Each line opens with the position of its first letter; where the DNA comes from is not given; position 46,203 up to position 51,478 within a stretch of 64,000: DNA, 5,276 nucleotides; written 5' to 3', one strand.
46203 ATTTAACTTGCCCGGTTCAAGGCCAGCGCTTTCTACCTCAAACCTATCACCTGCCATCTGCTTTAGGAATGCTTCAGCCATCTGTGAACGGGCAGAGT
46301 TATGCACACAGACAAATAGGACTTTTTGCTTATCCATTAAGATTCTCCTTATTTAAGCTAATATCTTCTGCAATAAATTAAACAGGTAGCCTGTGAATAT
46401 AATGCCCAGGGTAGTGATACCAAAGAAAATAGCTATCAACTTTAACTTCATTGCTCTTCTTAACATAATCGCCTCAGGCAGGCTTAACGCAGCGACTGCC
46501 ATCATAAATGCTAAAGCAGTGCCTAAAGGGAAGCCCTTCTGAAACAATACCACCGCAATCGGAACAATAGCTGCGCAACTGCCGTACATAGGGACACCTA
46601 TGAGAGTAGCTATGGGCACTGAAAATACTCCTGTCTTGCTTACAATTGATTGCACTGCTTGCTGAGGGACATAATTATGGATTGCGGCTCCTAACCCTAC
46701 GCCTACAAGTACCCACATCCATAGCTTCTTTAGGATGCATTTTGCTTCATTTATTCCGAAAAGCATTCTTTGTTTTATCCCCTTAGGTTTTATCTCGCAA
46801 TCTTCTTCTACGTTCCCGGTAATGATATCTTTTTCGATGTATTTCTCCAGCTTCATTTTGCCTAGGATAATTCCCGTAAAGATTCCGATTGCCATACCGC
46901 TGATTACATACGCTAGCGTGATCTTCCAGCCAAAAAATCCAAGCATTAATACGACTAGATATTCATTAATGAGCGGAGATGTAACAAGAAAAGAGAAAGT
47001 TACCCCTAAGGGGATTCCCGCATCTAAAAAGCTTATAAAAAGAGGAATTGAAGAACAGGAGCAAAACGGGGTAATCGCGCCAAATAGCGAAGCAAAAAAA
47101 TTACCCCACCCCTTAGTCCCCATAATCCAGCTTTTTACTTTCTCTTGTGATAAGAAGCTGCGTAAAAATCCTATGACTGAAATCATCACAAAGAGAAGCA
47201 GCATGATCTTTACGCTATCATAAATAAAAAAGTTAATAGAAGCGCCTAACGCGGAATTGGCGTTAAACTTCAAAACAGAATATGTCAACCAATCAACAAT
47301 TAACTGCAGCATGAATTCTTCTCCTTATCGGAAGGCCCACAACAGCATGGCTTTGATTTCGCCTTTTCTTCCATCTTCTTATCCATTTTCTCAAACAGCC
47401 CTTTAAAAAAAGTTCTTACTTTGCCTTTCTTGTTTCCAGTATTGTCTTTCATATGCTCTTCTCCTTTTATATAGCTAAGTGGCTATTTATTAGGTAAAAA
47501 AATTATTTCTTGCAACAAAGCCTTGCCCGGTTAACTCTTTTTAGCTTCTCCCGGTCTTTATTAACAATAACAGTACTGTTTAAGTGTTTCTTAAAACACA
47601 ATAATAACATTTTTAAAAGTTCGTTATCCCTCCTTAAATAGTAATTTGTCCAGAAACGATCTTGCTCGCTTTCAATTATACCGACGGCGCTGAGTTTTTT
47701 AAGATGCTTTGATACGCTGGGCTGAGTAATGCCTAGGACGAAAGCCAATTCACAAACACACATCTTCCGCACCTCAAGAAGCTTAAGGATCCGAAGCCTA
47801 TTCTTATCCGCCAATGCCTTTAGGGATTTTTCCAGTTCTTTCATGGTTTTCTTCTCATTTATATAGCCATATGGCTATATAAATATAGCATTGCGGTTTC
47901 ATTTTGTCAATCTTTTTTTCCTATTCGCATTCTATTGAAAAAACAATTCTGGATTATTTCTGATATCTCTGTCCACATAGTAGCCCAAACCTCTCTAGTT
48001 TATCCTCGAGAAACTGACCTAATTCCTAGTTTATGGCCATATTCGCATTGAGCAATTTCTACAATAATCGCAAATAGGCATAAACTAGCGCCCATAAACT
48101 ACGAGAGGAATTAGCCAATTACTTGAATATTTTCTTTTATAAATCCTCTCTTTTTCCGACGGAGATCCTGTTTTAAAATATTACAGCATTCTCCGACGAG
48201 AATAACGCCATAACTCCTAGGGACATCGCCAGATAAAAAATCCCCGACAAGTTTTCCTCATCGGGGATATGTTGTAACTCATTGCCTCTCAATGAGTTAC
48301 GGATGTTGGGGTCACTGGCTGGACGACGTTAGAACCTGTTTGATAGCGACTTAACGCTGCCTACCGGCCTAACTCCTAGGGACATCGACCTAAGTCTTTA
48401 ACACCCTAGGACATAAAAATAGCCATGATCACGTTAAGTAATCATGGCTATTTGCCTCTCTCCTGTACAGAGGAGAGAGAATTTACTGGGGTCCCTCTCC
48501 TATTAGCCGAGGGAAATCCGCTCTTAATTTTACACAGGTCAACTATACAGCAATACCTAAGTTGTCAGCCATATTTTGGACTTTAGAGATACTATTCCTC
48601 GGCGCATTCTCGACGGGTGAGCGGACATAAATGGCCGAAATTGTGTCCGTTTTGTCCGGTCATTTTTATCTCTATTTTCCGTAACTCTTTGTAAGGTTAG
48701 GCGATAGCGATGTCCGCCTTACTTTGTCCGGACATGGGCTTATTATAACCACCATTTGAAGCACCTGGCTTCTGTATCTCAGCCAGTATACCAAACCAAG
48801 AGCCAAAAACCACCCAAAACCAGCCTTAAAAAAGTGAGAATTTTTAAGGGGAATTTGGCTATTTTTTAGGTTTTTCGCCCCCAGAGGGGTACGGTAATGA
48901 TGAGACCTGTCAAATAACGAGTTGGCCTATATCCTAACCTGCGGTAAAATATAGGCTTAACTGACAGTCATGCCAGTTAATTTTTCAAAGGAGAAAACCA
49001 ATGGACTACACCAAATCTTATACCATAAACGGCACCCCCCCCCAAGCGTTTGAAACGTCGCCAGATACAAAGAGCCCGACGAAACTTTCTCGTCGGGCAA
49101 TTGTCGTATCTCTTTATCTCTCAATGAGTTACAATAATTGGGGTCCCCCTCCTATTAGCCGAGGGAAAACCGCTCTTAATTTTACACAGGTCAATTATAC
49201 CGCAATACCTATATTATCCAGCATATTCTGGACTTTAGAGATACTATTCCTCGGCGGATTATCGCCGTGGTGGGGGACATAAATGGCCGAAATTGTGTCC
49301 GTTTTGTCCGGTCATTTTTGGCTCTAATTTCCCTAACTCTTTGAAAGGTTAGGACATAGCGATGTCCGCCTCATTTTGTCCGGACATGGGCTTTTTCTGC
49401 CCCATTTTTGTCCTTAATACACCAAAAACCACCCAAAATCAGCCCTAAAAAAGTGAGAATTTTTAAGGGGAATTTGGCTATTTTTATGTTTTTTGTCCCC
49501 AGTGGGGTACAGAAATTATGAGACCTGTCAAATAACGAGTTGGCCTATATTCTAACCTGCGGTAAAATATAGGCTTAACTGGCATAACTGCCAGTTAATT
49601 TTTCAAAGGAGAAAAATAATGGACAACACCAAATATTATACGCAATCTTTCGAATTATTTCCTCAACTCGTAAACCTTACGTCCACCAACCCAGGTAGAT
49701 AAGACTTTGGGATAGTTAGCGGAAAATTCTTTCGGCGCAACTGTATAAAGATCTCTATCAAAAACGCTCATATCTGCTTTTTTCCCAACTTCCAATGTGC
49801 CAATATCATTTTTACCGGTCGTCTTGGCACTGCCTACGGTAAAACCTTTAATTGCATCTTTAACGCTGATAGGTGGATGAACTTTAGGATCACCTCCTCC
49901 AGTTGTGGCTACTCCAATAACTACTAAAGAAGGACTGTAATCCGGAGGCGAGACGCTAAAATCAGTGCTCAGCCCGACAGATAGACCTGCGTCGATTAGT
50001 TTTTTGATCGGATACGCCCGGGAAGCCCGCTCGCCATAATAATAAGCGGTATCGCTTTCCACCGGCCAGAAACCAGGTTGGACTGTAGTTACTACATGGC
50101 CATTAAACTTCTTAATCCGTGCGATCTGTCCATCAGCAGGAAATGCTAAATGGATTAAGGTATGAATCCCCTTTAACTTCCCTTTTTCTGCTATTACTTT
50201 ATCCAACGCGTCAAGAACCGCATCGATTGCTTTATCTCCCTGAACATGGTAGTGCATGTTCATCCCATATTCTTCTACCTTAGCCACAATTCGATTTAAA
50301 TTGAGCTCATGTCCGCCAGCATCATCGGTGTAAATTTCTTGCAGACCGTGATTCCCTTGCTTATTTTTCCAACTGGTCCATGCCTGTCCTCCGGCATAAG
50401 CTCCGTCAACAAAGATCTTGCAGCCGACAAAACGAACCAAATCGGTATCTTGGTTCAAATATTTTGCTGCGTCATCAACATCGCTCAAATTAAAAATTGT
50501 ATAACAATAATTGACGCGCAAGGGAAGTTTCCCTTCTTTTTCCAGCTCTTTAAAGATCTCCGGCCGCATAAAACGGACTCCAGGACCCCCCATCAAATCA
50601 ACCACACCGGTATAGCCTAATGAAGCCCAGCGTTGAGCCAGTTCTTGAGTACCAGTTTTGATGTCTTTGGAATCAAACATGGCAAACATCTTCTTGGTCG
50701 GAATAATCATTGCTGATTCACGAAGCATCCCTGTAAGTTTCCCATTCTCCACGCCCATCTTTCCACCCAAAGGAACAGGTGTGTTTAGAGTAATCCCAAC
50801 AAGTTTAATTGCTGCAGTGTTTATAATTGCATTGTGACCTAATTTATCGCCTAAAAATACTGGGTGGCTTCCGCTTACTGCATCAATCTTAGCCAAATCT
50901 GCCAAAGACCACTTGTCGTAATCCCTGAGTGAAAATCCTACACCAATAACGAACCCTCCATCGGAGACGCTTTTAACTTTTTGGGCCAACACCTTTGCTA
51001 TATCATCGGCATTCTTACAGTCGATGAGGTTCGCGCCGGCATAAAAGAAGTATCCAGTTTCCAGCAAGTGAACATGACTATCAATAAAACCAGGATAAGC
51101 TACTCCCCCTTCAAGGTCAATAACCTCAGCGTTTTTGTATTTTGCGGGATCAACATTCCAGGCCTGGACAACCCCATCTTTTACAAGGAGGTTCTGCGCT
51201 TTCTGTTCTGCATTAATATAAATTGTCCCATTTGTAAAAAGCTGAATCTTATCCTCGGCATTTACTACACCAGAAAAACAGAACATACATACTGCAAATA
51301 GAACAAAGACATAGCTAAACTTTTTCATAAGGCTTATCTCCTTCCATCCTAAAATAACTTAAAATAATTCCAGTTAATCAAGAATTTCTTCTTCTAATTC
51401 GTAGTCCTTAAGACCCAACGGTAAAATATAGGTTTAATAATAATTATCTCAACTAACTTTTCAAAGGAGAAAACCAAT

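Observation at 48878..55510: Bipartite hairpin element in six copies separates the accessory genes and is also the 5' region of the only transposase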

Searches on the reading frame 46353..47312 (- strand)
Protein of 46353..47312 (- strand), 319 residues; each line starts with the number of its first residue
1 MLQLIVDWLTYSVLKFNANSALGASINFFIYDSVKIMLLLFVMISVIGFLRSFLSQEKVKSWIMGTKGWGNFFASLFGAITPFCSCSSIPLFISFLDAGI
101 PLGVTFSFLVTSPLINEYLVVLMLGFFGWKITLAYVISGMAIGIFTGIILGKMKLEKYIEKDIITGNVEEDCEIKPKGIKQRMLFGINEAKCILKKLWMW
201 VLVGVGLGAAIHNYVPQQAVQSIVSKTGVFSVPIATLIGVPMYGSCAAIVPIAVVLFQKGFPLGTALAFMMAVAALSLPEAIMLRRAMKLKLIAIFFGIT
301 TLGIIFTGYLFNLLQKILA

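Call 12: search_protein_families(library=pfam, proteins=[window:46353-47312:-], max_evalue=0.001)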
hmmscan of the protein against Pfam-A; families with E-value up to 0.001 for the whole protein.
window:46353-47312:- (319 aa): 1 family
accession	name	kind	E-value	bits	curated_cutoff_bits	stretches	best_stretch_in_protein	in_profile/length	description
PF03773.19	ArsP_1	-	6.1e-65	219.7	32.3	1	26-312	6-293/294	Predicted permease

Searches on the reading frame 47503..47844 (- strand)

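Call 12: search_protein_families(library=pfam, proteins=[window:47503-47844:-], max_evalue=0.001)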
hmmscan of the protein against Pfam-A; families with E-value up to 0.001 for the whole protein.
window:47503-47844:- (113 aa): 6 families
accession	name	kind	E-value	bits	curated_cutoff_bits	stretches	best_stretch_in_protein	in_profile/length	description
PF01022.26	HTH_5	-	1.3e-16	60.7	22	1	13-59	1-47/47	Bacterial regulatory protein, arsR family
PF12840.13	HTH_20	-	4.1e-09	36.7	27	1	11-60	1-51/51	Helix-turn-helix domain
PF12802.13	MarR_2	-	9e-05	23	27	1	32-62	25-55/61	MarR family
PF13545.12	HTH_Crp_2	-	0.00013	22.3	27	1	32-60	27-55/70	Crp-like helix-turn-helix domain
PF13412.12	HTH_24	-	0.00044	20.2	21.9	0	13-58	2-48/48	Winged helix-turn-helix DNA-binding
PF01047.28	MarR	-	0.00091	19.5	24.6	0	28-62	18-52/59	MarR family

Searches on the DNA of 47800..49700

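Call 56: search_rna_families(source=window, start=47800, end=49700, threshold=evalue, max_evalue=1)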
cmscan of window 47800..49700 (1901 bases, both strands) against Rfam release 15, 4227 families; matches with E-value up to 1: 2.
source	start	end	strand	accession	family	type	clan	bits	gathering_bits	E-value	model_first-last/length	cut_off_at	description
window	49578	49621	+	RF02980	freshwater-2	Cis-reg;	-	24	49.9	0.63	1-84/84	no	freshwater-2 RNA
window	48613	48670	+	RF03595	mir-3569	Gene; miRNA;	-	20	50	0.86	1-58/58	no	mir-3569 microRNA precursor family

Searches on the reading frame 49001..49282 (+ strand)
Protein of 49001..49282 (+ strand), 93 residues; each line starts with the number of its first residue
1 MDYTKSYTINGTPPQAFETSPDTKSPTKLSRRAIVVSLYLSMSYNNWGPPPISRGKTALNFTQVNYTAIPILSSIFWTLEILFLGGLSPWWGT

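Call 7: search_protein_families(library=pfam, proteins=[window:49001-49282:+], max_evalue=0.01)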
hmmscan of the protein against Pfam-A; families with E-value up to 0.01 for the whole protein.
window:49001-49282:+ (93 aa): 0 families

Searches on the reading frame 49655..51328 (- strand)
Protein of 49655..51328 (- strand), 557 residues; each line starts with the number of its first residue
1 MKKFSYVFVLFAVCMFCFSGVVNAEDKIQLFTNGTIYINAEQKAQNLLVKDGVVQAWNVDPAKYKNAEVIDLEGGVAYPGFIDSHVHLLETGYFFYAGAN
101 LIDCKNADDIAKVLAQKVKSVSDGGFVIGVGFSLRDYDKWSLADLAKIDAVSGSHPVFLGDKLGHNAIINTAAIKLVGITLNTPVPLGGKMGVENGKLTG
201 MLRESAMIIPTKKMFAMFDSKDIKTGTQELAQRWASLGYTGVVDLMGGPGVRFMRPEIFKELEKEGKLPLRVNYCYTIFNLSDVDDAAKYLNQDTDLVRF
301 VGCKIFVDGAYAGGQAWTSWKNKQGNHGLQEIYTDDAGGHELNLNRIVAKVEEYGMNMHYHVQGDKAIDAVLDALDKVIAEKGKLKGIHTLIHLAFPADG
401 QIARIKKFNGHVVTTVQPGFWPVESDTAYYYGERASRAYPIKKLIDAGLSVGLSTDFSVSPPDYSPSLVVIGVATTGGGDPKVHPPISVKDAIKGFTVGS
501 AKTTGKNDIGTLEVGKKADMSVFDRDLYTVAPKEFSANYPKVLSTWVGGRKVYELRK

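Call 7: search_protein_families(library=pfam, proteins=[window:49655-51328:-], max_evalue=0.01)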
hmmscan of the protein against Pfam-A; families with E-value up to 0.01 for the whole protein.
window:49655-51328:- (557 aa): 2 families
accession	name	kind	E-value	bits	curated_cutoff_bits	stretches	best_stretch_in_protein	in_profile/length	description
PF07969.17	Amidohydro_3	-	1.8e-69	235.9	29.7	1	68-553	1-472/472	Amidohydrolase family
PF01979.26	Amidohydro_1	-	1.2e-15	58.1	25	1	344-552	137-345/345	Amidohydrolase family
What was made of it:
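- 49655..51328 (-): Amidohydrolase gene. Its stop codon lies 13 nt from the end of B. Pfam Amidohydro_3, 1.8e-69 (call 7).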

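Call 70: find_encoding_contigs(protein=window:49655-51328:-, flank=10000, max_places=6)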
Protein window:49655-51328:- (557 aa): 1 contig read that carries it; 1 place shown.
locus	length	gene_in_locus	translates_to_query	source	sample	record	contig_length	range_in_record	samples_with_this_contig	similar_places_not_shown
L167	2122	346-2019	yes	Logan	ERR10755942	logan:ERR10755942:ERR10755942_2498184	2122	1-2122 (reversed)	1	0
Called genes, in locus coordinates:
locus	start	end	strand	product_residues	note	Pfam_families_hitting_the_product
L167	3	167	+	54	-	?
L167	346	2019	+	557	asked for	PF07969:Amidohydro_3, PF01979:Amidohydro_1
